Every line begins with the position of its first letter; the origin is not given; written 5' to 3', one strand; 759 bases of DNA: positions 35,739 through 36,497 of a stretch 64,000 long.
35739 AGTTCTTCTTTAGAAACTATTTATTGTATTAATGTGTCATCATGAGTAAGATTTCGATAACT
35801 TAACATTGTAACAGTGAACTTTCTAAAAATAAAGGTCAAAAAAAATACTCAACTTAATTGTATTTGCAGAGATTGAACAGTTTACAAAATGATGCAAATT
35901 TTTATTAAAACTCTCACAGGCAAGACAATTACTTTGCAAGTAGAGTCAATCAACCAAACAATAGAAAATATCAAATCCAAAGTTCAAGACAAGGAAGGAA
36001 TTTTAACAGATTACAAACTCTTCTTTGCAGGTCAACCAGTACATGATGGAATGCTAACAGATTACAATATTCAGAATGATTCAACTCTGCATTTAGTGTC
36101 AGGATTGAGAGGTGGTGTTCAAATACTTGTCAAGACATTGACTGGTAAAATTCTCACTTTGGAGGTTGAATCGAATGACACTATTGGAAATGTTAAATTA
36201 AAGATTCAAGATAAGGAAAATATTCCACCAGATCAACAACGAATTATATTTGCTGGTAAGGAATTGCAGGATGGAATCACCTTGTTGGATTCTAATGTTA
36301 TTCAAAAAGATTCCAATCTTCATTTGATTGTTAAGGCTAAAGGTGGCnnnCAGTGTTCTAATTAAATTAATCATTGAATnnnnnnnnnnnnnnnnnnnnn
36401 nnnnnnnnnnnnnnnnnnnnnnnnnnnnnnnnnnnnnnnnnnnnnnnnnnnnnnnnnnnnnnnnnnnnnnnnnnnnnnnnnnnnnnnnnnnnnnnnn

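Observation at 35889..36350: A di-ubiquitin-like gene with a free C-terminal Gly-Gly looks like a FAT10/ISG15-style modifier rather than polyubiquitin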

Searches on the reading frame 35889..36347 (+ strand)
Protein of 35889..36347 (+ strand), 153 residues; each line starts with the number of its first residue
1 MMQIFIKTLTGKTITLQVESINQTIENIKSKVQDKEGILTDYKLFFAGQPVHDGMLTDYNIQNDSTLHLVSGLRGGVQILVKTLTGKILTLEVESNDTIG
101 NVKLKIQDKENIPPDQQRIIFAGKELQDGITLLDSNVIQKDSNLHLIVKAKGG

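Call 5: search_protein_families(library=pfam, proteins=[window:35889-36347:+], max_evalue=0.01)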
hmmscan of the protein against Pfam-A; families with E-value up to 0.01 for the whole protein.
seq(153 aa): 2 families
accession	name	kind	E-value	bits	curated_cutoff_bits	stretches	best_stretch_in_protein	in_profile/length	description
PF00240.29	ubiquitin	-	1.4e-34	118.1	25.4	2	79-150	1-71/72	Ubiquitin family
PF11976.14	Rad60-SLD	-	1.2e-13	51.1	23.8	2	78-147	2-71/72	Ubiquitin-2 like Rad60 SUMO-like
